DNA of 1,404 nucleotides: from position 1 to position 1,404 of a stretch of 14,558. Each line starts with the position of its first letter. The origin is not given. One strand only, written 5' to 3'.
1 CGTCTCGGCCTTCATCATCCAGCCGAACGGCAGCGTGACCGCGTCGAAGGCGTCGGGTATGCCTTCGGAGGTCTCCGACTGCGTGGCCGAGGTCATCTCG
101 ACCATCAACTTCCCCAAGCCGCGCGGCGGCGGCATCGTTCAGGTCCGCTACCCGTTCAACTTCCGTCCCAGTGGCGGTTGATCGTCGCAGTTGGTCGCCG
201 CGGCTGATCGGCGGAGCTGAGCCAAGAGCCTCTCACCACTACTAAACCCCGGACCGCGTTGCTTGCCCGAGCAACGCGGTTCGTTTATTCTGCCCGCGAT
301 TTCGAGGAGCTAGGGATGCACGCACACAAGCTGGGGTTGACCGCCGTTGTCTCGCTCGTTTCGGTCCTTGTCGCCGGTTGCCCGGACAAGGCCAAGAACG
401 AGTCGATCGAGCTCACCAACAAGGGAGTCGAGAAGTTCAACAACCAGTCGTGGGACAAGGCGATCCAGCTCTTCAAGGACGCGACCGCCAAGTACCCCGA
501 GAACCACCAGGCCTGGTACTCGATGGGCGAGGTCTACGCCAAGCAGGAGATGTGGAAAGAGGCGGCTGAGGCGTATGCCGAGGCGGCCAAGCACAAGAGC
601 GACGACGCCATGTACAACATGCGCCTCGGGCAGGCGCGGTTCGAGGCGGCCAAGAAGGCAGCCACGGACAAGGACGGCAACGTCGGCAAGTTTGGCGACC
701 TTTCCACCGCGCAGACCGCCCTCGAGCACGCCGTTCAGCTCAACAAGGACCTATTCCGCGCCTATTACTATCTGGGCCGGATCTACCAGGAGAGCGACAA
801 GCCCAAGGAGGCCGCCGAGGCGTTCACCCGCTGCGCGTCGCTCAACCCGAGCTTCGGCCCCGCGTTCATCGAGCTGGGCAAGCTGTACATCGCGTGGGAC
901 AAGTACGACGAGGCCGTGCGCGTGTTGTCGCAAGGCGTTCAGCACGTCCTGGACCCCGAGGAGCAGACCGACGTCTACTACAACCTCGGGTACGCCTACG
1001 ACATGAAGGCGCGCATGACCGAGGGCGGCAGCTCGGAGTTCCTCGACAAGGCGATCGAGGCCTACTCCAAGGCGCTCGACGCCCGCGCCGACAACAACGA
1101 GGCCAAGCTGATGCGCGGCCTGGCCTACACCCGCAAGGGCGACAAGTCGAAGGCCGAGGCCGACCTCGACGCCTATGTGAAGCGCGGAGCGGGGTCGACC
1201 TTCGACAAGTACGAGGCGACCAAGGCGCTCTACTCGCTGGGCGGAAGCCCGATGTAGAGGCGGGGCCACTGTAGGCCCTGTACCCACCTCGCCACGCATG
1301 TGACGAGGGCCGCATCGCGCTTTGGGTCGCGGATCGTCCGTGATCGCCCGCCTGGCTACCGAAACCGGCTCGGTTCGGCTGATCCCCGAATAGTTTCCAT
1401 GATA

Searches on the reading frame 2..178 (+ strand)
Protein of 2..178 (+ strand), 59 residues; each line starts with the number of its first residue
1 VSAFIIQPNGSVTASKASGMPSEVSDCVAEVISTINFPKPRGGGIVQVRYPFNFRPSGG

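Call 83: search_protein_families(library=ncbifam, proteins=[window:2-178:+], max_evalue=0.01)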
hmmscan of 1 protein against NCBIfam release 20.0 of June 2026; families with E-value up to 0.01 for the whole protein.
seq(59 aa): 2 families
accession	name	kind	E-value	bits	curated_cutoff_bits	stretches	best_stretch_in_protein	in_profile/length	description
NF033760.1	gliding_GltG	equivalog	1.1e-12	47.3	650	1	4-58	592-649/650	adventurous gliding motility protein GltG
NF033768.1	myxo_SS_tail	domain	1.8e-10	40.8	40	1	3-55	38-92/92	AgmX/PglI C-terminal domain-containing protein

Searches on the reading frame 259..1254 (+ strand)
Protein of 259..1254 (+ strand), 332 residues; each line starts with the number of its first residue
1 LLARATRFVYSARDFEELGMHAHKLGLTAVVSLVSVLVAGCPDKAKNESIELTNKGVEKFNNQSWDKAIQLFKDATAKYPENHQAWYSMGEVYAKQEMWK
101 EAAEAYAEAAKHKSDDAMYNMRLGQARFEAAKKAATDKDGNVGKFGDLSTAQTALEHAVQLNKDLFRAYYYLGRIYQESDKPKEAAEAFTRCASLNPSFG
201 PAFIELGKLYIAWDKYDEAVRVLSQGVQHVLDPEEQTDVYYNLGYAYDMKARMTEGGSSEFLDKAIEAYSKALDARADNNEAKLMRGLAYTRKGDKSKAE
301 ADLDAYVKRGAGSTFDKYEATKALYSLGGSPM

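Call 10: search_protein_families(library=ncbifam, proteins=[window:259-1254:+], max_evalue=0.01)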
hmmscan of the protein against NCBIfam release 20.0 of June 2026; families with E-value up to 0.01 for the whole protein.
window:259-1254:+ (332 aa): 28 families (the best 25 are shown)
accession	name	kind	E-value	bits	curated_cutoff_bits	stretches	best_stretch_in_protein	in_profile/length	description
NF040959.1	MamA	equivalog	1.6e-22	80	200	2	141-299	46-192/204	magnetosome protein MamA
TIGR02917.1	PEP_TPR_lipo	equivalog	1.3e-16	59.7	312.2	2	146-232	581-667/899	XrtA/PEP-CTERM system TPR-repeat protein PrsT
TIGR02521.1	type_IV_pilW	equivalog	8.8e-16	58.2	154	2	146-248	45-146/234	type IV pilus biogenesis/stability protein PilW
NF008757.0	PRK11788.1-5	equivalog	4.3e-14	52.5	363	1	66-229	124-278/388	lipopolysaccharide assembly protein LapB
TIGR02552.1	LcrH_SycD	equivalog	9.4e-14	51.3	104.8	2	146-235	32-121/136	SycD/LcrH family type III secretion system chaperone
NF008755.0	PRK11788.1-3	equivalog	3.6e-09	36.4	430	1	80-234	138-283/388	lipopolysaccharide assembly protein LapB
NF047507.1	TPR_BatC_Lepto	exception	6.7e-09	35.5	175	0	54-116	63-129/214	TPR repeat-containing protein BatC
NF033920.0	C39_PA2778_fam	equivalog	8.1e-09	35.3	150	1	58-135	165-242/255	PA2778 family cysteine peptidase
NF053607.1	CHU_0125_OmpA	equivalog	1.1e-08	34.1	620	1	28-130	6-100/639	CHU_0125 family OmpA-like outer membrane integrity protein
NF033762.1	social_mot_Tgl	equivalog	1.4e-08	34.4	225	2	145-251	44-150/252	social motility TPR repeat lipoprotein Tgl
TIGR02795.1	tol_pal_ybgF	equivalog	2.1e-07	31.5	90.1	1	54-129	7-90/119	tol-pal system protein YbgF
NF052312.1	T9SS_PorW_SprE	equivalog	1.4e-06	27.3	250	1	147-199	194-249/716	type IX secretion system periplasmic lipoprotein PorW/SprE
NF008756.0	PRK11788.1-4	equivalog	5.5e-06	25.7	474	1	65-229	123-278/389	lipopolysaccharide assembly protein LapB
TIGR00540.1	TPR_hemY_coli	hypoth_equivalog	6.1e-06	25.3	142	1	64-126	307-368/385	heme biosynthesis-associated TPR protein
NF047371.1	FlcA_CTERM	equivalog_domain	6.6e-06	24.9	300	1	145-290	326-483/646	periplasmic flagellar collar protein FlcA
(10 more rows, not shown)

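Call 11: search_protein_families(library=pfam, proteins=[window:259-1254:+], max_evalue=0.01)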
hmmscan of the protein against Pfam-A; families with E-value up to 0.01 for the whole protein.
window:259-1254:+ (332 aa): 21 families
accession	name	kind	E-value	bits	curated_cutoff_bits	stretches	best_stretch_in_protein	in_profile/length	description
PF00515.34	TPR_1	-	5.4e-23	80.2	27.8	2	167-199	2-34/34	Tetratricopeptide repeat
PF07719.23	TPR_2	-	1.2e-21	75.4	27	2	167-198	2-33/34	Tetratricopeptide repeat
PF13432.12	TPR_16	-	1.3e-21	77.1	32.7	2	56-113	4-61/65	Tetratricopeptide repeat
PF14559.12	TPR_19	-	5.5e-20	71.9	25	3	64-120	6-62/68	Tetratricopeptide repeat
PF13414.12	TPR_11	-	4.7e-18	65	26.8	3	62-96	7-41/42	TPR repeat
PF13428.12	TPR_14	-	1.2e-17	63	23.5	3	167-209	2-44/44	Tetratricopeptide repeat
PF13431.12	TPR_17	-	3.7e-15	55.3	24.4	1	71-102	1-32/34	Tetratricopeptide repeat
PF13181.12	TPR_8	-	3.8e-15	55.1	25.7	1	167-198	2-33/34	Tetratricopeptide repeat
PF12895.13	ANAPC3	-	5.9e-12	46.1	27.2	2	148-224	5-80/82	Anaphase-promoting complex, cyclosome, subunit 3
PF13371.12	TPR_9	-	4.9e-10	39.7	35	0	61-116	7-62/73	Tetratricopeptide repeat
PF23914.1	TPR_CcmH_CycH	-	3.9e-09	37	42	0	77-131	44-98/158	Cytochrome c-type biogenesis protein H TPR domain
PF13176.12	TPR_7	-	5.1e-09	35.9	27.9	0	85-111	1-29/36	Tetratricopeptide repeat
PF13174.12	TPR_6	-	7.7e-09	36.1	26.3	0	168-197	2-31/33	Tetratricopeptide repeat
PF13424.12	TPR_12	-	7.8e-09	36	30.1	0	151-193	26-72/77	Tetratricopeptide repeat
PF25063.1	ARM_TT21_C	-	2.1e-08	34.7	35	1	61-115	107-161/209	Tetratricopeptide repeat protein 21 C-terminal ARM domain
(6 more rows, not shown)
